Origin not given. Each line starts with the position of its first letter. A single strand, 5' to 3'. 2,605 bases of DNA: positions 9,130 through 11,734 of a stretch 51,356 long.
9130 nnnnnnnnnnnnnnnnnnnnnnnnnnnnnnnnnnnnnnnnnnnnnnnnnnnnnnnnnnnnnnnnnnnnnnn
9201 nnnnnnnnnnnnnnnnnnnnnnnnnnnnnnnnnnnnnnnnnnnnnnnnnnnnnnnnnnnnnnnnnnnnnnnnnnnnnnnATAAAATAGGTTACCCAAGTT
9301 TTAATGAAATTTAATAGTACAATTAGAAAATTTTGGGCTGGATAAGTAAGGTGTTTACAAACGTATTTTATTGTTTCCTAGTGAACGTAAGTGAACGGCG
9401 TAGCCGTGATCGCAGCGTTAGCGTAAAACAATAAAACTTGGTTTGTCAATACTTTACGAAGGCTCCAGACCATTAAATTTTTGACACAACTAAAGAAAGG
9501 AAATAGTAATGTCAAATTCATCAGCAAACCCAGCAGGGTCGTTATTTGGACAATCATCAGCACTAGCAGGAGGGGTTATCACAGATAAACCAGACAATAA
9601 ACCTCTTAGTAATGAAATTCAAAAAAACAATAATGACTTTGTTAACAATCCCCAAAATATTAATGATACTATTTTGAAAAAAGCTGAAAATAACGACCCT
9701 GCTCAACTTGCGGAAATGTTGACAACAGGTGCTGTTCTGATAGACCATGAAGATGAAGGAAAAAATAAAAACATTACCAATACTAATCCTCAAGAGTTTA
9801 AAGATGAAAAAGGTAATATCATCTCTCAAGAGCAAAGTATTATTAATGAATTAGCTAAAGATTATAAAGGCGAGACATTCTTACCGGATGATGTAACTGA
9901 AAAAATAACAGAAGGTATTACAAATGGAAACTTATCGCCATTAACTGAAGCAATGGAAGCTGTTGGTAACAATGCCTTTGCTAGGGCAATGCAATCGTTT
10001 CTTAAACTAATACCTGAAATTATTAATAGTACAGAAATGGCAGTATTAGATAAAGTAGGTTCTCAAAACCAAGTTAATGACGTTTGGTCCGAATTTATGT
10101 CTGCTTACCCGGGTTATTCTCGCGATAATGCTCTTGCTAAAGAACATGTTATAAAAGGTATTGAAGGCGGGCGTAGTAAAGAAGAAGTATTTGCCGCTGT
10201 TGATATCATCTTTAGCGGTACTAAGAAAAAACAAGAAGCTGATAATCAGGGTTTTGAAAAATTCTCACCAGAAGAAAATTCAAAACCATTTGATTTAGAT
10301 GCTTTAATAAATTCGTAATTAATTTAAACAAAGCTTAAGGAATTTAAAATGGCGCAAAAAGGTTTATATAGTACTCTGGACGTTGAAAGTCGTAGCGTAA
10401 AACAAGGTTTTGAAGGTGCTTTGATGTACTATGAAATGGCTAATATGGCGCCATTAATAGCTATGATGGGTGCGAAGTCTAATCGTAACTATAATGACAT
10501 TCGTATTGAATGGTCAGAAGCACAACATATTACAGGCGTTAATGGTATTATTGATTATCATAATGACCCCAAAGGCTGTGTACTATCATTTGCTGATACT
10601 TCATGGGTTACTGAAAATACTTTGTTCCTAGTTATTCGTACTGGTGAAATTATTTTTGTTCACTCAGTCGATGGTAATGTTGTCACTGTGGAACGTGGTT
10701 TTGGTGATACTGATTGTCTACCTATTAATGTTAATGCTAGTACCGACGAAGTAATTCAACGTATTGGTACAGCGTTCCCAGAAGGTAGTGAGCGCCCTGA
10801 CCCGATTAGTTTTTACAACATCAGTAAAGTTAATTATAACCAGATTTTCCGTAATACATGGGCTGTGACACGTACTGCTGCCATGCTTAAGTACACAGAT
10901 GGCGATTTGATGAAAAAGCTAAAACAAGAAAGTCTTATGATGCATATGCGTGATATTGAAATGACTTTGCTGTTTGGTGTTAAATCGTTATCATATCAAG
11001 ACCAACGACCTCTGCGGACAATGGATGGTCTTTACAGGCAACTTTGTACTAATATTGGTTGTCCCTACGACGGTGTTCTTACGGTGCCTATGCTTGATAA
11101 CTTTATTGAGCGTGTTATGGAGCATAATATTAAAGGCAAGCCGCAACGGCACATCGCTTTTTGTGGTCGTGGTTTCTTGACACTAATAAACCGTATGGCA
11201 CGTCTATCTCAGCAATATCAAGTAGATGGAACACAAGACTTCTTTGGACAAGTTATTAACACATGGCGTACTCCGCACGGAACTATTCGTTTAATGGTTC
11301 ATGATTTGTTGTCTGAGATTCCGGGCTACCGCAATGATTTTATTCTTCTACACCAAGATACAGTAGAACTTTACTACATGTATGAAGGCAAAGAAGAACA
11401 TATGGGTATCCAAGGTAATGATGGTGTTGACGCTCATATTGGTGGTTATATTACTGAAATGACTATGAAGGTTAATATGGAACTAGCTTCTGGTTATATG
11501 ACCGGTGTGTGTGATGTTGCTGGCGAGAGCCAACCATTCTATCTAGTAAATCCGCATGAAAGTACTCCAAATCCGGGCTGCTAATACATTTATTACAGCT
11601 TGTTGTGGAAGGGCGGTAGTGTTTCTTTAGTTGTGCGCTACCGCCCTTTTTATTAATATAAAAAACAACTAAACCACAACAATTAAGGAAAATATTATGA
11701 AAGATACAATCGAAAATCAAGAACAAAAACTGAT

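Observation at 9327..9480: A five-copy family of ~150-nt GC-rich imperfect-palindrome elements at module boundaries (type copy E1)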

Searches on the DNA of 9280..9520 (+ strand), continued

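Call 79: search_with_rna_model(model_id=R2, sources=[window, L001, L002, L005, L006, L007, L128, L129, L130, L132, L133, L134], max_evalue=1, make_alignment=true)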
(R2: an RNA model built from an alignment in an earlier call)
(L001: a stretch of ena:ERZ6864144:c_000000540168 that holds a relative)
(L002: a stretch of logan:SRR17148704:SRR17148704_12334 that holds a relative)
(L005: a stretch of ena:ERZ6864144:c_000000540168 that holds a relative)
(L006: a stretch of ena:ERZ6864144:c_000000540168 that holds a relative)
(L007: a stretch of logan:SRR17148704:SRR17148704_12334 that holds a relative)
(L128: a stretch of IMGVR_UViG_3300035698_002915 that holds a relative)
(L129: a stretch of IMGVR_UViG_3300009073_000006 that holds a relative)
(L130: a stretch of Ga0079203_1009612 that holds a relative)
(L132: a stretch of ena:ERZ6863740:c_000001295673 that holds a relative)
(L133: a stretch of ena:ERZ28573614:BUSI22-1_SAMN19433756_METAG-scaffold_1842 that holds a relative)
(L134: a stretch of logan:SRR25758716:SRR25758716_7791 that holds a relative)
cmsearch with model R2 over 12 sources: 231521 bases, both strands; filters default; matches with E-value up to 1: 19.
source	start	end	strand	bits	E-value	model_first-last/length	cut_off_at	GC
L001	12183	12331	+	141.9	7.5e-27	1-149/149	no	0.45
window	9332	9477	+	130.6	1.6e-24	1-149/149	no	0.4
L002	7480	7628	+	127.7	6.4e-24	1-149/149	no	0.49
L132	12135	12284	+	110.9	1.9e-20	1-149/149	no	0.53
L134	1102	1246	-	109.9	3e-20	1-149/149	no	0.49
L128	12014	12160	+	109.4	3.9e-20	1-149/149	no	0.5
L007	5166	5312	+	105.9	2e-19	1-149/149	no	0.48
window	23001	23148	+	102.5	1e-18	1-149/149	no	0.43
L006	13869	14017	+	102.2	1.2e-18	1-149/149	no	0.4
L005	12918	13065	+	99.9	3.5e-18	1-149/149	no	0.4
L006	1328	1472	+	99.8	3.8e-18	1-149/149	no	0.4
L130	3091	3236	+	97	1.4e-17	1-149/149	no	0.53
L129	1782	1923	+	90.3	3.4e-16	1-149/149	no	0.47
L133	4622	4770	+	90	4.1e-16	1-149/149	no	0.59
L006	14039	14174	-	85.7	3.1e-15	1-149/149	no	0.46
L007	4758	4902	-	83.4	9.3e-15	1-149/149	no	0.48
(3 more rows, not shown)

Alignment A8: 19 matches aligned to the model, 171 columns, each read 5' to 3' on its own strand. Consensus structure (alignment columns), stored with it:
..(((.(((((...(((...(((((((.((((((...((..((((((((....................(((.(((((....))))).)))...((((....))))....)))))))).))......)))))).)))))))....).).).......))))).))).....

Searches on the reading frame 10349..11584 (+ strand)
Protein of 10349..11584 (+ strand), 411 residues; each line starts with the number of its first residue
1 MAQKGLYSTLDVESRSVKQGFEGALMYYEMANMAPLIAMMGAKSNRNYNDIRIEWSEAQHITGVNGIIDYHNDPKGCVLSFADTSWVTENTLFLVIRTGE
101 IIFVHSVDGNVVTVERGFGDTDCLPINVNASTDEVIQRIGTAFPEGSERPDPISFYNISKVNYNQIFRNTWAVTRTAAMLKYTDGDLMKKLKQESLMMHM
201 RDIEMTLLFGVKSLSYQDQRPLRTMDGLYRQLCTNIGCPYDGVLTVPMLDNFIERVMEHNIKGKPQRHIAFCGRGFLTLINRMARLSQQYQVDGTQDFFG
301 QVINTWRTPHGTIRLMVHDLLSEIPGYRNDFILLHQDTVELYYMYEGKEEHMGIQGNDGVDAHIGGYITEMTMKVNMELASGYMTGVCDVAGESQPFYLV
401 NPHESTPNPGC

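Call 12: search_protein_families(library=phrogs, proteins=[window:10349-11584:+])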
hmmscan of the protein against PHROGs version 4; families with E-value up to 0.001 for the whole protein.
window:10349-11584:+ (411 aa): 1 family
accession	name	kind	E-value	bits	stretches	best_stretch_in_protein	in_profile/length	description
phrog_1328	-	head and packaging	6.9e-23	82.6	1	132-387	65-306/583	major head protein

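Call 52: search_dna_similar(query=window:10349-11584:+, collection=phages, mode=protein, max_rows=15)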
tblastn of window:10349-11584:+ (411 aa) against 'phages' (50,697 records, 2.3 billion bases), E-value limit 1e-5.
Records with a match: 25; places in all: 25; records where one place covers at least 80% of the query: 16.
Best place of each record, by identity: <60% 25.
By first word of the organism name: Pseudomonas 16; Vibrio 1; Microcystis 1; EBPR 1; Caulobacter 1; Aeromonas 1; Roseobacter 1; Clostridium 1; Polaromonas 1; Desulfofustis 1.
By host as written in the record: Pseudomonas aeruginosa 12; - 4; Vibrio splendidus 1; Microcystis elabens 1; Pseudomonas sp. 1; Psuedomonas aeruginosa 1; Caulobacter sp. 1; Aeromonas dhakensis 1; and 3 more.
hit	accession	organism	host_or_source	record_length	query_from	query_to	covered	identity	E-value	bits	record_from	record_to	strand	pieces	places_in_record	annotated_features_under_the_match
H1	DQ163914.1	Pseudomonas phage 119X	-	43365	8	402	96%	23.9%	8e-14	79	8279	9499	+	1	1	record has no annotation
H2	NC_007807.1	Pseudomonas phage 119X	Pseudomonas aeruginosa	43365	8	402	96%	23.9%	8e-14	79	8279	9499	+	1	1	119X_gp13: major head protein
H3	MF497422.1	Vibrio phage vB_VspS_VS-ABTNL-3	Vibrio splendidus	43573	5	388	93%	24.4%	1e-21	103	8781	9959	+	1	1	putative major capsid protein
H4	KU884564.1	Pseudomonas phage PaMx43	Pseudomonas aeruginosa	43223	8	387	92%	24.3%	3e-15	84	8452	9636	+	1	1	major capsid protein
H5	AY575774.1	Pseudomonas phage PaP2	-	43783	8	387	92%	24.3%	3e-15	84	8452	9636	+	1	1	orf13: p13 | orf12: p12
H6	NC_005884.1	Pseudomonas phage PaP2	Pseudomonas aeruginosa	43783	8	387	92%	24.3%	3e-15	84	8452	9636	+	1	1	major head protein | hypothetical protein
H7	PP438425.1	Microcystis phage Mel-JY34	Microcystis elabens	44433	1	375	91%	24.4%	6e-22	104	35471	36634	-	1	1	putative major capsid protein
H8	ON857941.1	Pseudomonas phage vB_PaeP_FBPa48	Pseudomonas sp.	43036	8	387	92%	24.0%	3e-15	84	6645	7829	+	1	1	hypothetical protein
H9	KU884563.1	Pseudomonas phage PaMx41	Pseudomonas aeruginosa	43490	8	387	92%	24.0%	6e-15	83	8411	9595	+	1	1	major capsid protein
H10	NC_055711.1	Pseudomonas phage PaMx41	Pseudomonas aeruginosa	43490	8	387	92%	24.0%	6e-15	83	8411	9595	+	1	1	major head protein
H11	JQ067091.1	Pseudomonas phage PaMx32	Pseudomonas aeruginosa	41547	8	387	92%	24.0%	7e-15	83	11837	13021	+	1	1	record has no annotation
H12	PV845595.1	Pseudomonas phage Ph_15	Pseudomonas aeruginosa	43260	8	387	92%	24.0%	7e-15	83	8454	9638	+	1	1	major head protein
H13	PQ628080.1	Pseudomonas phage Neko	Pseudomonas aeruginosa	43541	8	387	92%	24.0%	7e-15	83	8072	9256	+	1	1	major head protein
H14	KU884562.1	Pseudomonas phage PaMx35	Pseudomonas aeruginosa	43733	8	387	92%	24.0%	6e-14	80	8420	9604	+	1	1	major capsid protein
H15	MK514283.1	Pseudomonas phage vB_PaeP_TF17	Psuedomonas aeruginosa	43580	8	387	92%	23.8%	1e-14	82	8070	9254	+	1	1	putative major capsid protein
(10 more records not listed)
